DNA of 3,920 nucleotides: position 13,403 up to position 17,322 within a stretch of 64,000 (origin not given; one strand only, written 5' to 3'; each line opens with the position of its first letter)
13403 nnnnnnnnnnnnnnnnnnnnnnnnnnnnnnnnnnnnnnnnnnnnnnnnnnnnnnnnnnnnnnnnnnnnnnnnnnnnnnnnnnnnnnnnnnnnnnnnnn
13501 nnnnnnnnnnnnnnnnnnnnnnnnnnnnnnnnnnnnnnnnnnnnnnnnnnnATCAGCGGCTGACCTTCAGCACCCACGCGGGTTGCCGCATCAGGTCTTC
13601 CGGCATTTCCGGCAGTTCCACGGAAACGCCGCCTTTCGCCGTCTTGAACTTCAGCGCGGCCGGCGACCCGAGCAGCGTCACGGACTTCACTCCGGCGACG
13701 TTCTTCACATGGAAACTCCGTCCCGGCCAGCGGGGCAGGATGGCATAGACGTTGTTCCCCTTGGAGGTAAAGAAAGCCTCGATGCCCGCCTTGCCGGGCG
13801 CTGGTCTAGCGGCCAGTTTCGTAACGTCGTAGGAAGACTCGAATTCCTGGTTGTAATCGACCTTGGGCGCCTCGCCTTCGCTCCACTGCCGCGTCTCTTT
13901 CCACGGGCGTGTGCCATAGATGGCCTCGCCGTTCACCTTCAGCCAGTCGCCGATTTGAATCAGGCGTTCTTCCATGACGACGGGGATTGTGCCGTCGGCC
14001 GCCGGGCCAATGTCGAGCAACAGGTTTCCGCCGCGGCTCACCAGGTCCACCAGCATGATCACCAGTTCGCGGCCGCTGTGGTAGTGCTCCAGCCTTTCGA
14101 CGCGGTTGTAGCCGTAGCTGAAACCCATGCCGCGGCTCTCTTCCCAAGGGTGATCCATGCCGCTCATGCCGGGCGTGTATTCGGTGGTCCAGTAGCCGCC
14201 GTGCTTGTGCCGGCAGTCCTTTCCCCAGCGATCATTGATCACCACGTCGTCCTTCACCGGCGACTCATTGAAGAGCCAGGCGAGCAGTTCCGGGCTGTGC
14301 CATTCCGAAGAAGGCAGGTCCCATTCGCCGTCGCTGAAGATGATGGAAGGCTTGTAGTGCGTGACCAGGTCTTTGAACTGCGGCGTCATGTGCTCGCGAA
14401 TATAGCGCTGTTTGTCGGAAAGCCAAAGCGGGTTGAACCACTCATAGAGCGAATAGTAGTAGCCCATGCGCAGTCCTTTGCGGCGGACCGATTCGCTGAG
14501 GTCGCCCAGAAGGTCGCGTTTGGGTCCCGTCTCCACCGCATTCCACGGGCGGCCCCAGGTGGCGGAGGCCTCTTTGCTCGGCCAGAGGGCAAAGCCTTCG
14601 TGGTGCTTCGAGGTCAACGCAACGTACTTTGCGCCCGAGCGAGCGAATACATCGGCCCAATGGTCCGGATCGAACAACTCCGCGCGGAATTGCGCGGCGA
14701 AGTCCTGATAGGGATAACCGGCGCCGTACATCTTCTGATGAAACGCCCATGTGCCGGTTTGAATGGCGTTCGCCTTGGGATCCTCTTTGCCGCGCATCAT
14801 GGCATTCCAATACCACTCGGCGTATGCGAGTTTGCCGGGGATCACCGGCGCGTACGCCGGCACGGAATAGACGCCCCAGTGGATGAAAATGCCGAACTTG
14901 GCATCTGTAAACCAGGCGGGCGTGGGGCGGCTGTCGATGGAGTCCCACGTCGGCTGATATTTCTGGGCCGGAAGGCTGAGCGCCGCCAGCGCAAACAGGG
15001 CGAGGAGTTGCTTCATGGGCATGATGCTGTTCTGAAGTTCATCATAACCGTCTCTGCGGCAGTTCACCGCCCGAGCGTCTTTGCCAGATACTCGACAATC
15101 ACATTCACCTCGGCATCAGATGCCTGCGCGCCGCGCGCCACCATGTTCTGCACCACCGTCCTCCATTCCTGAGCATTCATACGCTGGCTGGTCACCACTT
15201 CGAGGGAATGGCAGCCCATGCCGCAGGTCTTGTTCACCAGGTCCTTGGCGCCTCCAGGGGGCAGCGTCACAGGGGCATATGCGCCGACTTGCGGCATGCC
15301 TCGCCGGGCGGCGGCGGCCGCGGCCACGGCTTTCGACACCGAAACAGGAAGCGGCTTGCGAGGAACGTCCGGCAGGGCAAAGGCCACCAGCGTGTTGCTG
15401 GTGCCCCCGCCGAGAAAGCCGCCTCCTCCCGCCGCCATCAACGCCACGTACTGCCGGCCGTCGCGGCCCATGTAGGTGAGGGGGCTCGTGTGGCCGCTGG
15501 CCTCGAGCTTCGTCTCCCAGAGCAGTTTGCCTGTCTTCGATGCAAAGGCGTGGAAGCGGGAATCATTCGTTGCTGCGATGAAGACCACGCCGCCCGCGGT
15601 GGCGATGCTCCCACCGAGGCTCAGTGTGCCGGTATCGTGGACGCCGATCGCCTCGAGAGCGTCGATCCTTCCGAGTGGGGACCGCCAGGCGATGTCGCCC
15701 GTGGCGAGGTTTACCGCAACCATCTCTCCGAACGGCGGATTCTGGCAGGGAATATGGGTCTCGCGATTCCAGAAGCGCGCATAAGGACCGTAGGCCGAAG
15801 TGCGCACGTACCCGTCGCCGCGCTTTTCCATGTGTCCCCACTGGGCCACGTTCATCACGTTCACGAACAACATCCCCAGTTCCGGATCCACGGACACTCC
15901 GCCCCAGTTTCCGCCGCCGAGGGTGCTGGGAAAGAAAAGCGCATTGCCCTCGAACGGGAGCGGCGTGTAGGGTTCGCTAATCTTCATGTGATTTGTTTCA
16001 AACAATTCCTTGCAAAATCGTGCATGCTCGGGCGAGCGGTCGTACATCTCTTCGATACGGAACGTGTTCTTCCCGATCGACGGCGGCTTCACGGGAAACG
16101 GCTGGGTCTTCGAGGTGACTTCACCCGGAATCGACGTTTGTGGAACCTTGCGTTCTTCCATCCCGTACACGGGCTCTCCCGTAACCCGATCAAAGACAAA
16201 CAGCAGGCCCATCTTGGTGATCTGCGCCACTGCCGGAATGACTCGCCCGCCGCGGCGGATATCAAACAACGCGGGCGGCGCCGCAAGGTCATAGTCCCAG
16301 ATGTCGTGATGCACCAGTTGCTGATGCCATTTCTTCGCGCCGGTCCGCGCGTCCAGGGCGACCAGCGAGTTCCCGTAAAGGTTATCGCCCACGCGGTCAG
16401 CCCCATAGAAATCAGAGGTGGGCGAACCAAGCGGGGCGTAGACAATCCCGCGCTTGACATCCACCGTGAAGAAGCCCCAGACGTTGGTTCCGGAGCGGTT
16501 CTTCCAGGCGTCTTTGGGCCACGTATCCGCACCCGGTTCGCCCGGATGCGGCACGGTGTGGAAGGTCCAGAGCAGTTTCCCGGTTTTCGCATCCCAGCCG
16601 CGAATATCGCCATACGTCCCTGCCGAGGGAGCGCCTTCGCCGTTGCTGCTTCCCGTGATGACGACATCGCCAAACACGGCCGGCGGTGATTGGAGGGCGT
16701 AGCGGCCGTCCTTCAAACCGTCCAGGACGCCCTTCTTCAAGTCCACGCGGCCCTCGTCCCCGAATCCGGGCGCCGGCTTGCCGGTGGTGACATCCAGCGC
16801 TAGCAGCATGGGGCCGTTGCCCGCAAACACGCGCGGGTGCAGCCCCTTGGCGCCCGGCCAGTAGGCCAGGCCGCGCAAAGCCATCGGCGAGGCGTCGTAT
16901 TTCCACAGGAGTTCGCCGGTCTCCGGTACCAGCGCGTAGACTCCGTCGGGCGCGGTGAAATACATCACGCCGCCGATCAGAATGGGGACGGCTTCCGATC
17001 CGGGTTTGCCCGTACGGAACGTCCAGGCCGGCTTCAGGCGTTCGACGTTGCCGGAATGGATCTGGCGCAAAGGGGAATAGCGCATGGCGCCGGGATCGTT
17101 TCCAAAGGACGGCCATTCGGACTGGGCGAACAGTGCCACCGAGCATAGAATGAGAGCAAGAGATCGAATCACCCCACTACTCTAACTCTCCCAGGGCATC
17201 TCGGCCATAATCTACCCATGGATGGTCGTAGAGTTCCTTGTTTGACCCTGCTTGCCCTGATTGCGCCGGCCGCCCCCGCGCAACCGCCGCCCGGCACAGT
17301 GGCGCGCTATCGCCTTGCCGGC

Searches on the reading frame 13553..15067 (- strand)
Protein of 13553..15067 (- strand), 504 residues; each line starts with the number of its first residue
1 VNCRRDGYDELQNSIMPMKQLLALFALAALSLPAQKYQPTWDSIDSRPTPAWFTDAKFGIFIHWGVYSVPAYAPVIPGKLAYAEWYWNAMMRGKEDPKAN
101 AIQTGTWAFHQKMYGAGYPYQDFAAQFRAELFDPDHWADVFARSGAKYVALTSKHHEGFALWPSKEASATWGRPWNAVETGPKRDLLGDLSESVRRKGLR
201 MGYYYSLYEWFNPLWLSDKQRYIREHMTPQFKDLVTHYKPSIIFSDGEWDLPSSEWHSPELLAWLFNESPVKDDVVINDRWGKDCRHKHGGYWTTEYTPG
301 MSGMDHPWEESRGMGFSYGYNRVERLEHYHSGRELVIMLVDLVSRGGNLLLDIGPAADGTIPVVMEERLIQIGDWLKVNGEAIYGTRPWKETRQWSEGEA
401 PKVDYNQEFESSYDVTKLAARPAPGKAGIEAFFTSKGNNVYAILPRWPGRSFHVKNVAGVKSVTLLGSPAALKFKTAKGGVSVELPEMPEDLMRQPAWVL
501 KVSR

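Call 43: search_protein_families(library=pfam, proteins=[window:13553-15067:-], max_evalue=0.001)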
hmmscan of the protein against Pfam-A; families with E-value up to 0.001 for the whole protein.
window:13553-15067:- (504 aa): 2 families
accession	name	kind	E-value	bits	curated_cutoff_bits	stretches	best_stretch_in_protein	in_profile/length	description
PF01120.23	Alpha_L_fucos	-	5.6e-119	398.1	25.2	1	32-381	9-345/345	Alpha-L-fucosidase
PF16757.11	Fucosidase_C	-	8.8e-09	36.3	25.6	1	433-502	11-87/88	Alpha-L-fucosidase C-terminal domain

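Call 45: find_encoding_contigs(protein=window:13553-15067:-, flank=6000, max_places=3)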
Protein window:13553-15067:- (504 aa): no gene with exactly this product is on record in the collection.

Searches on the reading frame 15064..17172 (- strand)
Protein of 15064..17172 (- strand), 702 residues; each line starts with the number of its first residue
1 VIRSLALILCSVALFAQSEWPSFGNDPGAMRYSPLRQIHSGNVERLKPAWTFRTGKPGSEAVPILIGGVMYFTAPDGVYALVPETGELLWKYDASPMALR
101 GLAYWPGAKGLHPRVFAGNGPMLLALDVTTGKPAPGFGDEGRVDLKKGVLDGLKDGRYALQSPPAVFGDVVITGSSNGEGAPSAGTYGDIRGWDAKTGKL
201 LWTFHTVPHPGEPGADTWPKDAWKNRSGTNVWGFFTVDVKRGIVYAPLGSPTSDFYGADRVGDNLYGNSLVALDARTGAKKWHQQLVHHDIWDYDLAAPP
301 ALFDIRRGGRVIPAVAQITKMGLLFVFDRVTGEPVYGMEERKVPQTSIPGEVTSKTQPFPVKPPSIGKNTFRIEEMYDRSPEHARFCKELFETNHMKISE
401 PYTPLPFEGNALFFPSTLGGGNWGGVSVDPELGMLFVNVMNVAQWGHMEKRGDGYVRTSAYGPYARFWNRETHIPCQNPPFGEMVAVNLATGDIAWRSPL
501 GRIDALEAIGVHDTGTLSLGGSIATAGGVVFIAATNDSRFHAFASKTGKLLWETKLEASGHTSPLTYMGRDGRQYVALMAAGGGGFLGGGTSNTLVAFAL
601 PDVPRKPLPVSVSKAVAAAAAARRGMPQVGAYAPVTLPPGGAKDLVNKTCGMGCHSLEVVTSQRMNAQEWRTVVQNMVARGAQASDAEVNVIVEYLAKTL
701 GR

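Call 9: search_protein_families(library=ncbifam, proteins=[window:15064-17172:-], max_evalue=0.00001)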
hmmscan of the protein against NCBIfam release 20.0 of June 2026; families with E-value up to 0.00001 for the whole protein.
window:15064-17172:- (702 aa): 5 families
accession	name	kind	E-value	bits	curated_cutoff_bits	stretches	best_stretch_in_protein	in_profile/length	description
TIGR03074.1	PQQ_membr_DH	subfamily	2.3e-136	455.7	832.65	1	16-601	153-783/783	membrane-bound PQQ-dependent dehydrogenase, glucose/quinate/shikimate family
TIGR03075.1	PQQ_enz_alc_DH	subfamily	1.6e-73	248.2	480.05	2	17-337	18-341/530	PQQ-dependent dehydrogenase, methanol/ethanol family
TIGR04528.1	acido_non_PQQ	subfamily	8.4e-66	222.7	650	2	17-339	3-314/493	acido-empty-quinoprotein group A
TIGR03300.1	assembly_YfgL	equivalog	3.8e-11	42.3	285.2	0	482-566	75-143/377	outer membrane protein assembly factor BamB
NF052246.1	SorB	equivalog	2.5e-07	30.6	93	1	636-699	14-79/80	SorB family sulfite dehydrogenase c-type cytochrome subunit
